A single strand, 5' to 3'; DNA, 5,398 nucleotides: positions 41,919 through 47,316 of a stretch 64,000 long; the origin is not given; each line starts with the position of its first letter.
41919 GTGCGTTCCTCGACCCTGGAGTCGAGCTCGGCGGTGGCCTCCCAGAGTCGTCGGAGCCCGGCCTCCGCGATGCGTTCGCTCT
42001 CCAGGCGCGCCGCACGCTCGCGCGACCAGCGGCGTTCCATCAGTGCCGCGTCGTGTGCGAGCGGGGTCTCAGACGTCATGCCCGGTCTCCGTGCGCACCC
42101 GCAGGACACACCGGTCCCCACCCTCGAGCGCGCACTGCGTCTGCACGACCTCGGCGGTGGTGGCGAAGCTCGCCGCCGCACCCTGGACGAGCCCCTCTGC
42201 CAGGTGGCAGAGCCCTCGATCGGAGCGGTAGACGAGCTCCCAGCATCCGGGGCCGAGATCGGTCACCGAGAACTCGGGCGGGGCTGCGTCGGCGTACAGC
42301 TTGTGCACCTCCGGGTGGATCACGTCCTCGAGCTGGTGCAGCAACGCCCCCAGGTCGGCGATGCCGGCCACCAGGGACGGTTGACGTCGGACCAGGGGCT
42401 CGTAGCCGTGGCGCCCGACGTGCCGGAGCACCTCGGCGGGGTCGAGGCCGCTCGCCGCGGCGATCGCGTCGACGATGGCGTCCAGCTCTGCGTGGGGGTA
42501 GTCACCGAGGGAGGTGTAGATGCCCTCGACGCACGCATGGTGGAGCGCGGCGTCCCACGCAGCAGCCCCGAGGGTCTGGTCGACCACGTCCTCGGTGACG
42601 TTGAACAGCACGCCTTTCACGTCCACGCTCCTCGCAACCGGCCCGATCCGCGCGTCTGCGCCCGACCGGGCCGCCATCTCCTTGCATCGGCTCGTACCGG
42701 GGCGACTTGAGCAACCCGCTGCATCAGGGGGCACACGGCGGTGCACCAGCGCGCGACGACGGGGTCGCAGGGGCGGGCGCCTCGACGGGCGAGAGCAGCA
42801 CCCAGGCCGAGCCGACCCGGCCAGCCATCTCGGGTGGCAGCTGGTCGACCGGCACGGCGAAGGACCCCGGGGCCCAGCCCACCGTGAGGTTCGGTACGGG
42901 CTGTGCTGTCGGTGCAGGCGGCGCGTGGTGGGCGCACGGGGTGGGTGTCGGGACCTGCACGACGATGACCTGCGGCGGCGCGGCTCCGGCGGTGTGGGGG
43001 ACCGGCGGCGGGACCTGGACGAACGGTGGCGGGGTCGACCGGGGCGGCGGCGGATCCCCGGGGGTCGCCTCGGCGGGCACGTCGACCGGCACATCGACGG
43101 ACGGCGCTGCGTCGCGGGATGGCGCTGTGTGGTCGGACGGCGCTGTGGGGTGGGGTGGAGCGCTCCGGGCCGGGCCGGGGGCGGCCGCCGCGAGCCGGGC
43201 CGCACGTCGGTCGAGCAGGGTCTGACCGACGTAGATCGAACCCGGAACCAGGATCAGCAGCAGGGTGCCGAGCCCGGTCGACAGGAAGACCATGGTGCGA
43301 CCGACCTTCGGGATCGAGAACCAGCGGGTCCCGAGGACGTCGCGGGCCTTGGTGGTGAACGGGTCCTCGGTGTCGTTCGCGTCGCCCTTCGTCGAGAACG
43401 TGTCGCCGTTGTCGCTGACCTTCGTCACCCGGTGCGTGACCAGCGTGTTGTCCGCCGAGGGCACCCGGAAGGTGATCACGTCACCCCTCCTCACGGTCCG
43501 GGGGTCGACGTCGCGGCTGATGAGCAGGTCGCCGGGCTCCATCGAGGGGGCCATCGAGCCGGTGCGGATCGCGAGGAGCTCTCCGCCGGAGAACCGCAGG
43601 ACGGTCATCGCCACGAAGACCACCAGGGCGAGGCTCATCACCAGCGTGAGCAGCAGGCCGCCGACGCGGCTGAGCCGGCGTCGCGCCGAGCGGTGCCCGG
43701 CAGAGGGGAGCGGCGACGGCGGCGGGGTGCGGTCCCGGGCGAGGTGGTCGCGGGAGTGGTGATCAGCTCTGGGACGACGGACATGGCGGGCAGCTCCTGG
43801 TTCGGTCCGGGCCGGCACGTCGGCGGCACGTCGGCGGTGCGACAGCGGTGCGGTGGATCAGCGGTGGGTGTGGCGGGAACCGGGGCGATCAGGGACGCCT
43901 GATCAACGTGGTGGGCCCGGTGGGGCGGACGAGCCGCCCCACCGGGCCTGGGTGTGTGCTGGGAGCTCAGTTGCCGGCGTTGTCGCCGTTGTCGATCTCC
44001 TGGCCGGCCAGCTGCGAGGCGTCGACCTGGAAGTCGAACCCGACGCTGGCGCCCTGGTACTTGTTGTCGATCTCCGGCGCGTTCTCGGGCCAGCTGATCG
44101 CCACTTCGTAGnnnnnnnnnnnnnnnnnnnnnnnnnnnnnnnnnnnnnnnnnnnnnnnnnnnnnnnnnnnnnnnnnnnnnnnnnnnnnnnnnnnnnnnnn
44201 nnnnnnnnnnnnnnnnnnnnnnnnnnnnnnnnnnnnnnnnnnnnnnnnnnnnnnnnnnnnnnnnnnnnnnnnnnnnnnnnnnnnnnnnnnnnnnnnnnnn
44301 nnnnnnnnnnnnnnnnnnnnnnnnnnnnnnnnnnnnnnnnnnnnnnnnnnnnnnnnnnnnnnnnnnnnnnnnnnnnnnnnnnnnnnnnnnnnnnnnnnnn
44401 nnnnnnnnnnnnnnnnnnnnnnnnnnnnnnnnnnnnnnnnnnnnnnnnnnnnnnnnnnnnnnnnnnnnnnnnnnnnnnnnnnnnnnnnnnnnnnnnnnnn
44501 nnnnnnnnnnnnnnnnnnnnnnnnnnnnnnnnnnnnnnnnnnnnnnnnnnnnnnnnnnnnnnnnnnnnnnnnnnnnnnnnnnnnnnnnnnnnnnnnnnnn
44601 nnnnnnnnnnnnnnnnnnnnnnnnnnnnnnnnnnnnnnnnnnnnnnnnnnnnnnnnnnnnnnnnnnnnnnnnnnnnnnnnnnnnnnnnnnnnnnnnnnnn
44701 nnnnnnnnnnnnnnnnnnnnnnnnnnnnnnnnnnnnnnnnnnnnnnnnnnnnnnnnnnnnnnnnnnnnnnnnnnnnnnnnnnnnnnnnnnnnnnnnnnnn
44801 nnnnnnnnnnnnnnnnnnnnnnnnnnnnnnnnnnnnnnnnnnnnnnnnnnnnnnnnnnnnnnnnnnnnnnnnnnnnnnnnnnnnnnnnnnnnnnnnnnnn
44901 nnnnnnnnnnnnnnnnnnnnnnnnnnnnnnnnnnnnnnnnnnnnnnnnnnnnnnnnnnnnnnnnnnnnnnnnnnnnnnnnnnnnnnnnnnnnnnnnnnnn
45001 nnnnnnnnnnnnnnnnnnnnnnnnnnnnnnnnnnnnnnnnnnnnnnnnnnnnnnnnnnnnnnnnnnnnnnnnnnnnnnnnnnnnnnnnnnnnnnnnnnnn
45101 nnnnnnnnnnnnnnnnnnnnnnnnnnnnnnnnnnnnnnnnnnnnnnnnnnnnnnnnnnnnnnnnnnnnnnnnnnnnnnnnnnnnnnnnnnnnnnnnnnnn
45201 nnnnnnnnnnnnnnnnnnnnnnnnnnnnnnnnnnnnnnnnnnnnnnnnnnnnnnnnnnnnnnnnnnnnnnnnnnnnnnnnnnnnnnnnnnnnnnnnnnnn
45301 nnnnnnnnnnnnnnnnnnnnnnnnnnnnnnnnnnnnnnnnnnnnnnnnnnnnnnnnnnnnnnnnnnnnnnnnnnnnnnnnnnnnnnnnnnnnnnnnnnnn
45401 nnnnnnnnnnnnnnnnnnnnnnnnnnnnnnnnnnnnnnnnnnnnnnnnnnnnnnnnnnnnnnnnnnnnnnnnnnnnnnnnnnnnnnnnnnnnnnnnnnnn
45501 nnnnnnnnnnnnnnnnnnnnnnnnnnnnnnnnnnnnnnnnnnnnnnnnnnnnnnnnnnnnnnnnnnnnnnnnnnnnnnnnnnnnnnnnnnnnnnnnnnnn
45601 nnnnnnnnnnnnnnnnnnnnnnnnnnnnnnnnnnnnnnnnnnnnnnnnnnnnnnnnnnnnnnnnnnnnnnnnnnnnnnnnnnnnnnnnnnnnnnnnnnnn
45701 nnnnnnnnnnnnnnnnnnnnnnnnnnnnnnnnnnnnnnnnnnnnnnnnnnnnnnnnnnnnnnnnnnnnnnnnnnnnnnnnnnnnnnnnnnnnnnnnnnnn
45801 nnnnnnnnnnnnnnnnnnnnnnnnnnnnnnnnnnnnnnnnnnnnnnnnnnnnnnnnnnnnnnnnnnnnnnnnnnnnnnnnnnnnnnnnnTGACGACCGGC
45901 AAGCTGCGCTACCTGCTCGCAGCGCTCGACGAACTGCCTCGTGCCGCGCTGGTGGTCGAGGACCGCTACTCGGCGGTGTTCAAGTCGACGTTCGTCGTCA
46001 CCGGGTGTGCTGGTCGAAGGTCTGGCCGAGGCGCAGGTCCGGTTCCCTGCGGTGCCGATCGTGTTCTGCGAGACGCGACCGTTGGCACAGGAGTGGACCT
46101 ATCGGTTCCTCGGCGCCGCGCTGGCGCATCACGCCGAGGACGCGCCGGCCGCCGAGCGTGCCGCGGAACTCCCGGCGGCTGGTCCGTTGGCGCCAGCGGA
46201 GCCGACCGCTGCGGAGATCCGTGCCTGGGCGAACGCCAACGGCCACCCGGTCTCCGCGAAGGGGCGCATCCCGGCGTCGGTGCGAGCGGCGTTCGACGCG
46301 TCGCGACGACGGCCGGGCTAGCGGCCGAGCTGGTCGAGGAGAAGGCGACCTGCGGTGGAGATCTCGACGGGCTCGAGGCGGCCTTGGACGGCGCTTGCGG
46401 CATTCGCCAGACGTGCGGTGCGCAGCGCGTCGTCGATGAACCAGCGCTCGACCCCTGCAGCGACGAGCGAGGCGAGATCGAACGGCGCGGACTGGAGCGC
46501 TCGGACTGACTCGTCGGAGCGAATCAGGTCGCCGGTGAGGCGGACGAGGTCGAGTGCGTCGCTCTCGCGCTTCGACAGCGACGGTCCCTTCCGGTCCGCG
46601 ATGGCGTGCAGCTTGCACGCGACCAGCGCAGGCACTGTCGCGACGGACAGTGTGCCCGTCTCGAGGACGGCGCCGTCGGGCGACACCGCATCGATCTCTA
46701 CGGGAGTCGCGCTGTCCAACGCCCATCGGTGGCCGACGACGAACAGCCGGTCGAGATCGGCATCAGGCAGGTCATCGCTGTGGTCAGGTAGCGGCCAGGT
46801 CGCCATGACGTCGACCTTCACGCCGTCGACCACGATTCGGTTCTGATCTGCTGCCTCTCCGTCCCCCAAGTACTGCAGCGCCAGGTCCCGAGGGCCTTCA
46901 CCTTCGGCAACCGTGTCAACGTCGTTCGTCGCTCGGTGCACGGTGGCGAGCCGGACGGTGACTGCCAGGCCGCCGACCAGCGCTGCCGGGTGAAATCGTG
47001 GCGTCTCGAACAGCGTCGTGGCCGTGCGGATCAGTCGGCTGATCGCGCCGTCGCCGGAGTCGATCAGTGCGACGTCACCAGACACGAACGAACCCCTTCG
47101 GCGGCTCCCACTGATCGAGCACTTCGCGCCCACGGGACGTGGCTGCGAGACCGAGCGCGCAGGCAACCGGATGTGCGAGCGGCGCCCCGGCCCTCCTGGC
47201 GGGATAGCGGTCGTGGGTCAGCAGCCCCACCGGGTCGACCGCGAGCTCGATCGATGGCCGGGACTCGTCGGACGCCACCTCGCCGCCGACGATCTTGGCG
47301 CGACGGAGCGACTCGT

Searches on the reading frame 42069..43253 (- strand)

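Call 21: search_protein_families(library=pfam, max_evalue=0.001, proteins=[window:42069-43253:-])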
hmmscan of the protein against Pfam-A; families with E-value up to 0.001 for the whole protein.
window:42069-43253:- (394 aa): 2 families
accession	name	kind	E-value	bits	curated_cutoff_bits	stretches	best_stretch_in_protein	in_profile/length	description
PF07700.20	HNOB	-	2.4e-28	99.6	25.5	1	213-369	1-161/163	Haem-NO-binding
PF02830.23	V4R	-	5.8e-06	26.7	31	1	343-387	16-61/62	V4R domain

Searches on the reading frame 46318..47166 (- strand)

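Call 7: search_protein_families(library=pfam, max_evalue=0.01, proteins=[window:46318-47166:-])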
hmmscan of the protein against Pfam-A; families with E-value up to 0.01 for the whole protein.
window:46318-47166:- (282 aa): 1 family
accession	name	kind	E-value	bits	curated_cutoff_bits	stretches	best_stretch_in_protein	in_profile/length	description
PF08843.17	AbiEii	-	8.5e-05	23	22.5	1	56-208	10-166/238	Nucleotidyl transferase AbiEii toxin, Type IV TA system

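Call 65: search_protein_families(library=ncbifam, max_evalue=0.001, proteins=[window:46318-47166:-])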
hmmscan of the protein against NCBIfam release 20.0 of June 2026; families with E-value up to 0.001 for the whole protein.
window:46318-47166:- (282 aa): 0 families

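Call 76: search_protein_families(library=padloc, max_evalue=0.001, proteins=[window:46318-47166:-])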
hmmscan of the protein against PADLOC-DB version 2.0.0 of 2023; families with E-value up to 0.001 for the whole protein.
window:46318-47166:- (282 aa): 2 families
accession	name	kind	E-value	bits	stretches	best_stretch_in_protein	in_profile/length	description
PDLC02301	AbiEii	-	6.6e-07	27.2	0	172-229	181-236/291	AbiEii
PDLC02295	AbiEii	-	3.5e-05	21.3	0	61-90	39-68/261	AbiEii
